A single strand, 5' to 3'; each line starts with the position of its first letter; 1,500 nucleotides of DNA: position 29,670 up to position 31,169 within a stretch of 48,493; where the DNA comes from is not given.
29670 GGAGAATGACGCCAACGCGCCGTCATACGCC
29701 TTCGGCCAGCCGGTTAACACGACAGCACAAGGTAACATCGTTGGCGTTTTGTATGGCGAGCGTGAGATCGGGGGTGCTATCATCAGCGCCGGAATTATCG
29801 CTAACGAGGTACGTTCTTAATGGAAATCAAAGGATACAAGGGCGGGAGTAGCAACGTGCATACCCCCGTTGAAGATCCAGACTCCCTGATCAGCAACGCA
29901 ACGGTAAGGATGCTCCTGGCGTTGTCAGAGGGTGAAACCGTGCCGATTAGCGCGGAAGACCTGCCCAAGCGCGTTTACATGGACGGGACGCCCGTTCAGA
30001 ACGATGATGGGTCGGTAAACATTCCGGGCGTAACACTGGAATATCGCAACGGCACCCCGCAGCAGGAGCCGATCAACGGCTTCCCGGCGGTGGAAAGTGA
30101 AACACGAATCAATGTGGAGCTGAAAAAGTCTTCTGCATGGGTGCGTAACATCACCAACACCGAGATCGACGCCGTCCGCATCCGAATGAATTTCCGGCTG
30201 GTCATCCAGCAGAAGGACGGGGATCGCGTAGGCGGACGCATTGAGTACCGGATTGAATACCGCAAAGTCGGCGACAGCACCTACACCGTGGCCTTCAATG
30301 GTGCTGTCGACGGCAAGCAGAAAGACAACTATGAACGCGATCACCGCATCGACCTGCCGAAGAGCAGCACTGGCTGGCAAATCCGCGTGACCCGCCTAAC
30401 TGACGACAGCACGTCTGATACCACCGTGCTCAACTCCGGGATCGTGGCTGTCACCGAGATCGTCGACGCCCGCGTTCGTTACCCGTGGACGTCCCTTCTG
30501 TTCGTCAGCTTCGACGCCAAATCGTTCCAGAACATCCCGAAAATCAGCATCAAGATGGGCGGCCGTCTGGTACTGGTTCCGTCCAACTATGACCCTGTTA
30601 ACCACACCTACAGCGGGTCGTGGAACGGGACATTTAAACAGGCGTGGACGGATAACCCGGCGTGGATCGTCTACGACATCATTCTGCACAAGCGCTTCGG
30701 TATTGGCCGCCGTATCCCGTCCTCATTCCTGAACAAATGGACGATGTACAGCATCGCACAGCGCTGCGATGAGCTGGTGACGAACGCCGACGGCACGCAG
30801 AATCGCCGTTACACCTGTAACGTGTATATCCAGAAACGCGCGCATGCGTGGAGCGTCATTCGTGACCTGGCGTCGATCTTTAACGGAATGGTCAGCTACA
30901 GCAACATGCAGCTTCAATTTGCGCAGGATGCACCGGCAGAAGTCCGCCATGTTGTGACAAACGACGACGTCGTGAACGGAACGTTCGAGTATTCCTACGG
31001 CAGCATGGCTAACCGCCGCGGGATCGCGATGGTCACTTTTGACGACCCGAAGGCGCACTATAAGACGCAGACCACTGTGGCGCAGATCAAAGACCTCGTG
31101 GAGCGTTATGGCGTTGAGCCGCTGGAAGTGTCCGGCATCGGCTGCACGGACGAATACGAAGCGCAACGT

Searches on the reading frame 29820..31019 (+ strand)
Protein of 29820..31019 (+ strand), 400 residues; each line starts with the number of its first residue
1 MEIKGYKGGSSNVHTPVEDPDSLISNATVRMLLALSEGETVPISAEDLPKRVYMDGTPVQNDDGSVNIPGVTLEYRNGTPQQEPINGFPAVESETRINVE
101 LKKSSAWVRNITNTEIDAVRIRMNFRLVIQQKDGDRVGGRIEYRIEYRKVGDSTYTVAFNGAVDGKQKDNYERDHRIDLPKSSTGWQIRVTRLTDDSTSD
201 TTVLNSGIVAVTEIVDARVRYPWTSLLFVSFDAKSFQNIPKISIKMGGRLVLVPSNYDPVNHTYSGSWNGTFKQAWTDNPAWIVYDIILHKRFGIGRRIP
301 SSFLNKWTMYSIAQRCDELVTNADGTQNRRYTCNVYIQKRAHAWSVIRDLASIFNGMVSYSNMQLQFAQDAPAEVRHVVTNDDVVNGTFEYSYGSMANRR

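Call 100: find_related_loci(query=window:29820-31019:+, collection=viral_contigs, flank=10000)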
Query window:29820-31019:+ (400 aa) in viral_contigs; peptide patterns used: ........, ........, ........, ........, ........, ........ (x = any residue, [..] = any of these).
9 stretches matched a pattern; 5 encode a relative of the query (tblastn E <= 1e-3); 3 distinct loci.
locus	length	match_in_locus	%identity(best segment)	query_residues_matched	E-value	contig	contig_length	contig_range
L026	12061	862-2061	93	1-400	0e+0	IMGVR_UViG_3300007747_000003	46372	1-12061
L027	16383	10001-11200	98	1-400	0e+0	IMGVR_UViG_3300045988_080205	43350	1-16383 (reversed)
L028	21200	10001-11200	99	1-400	0e+0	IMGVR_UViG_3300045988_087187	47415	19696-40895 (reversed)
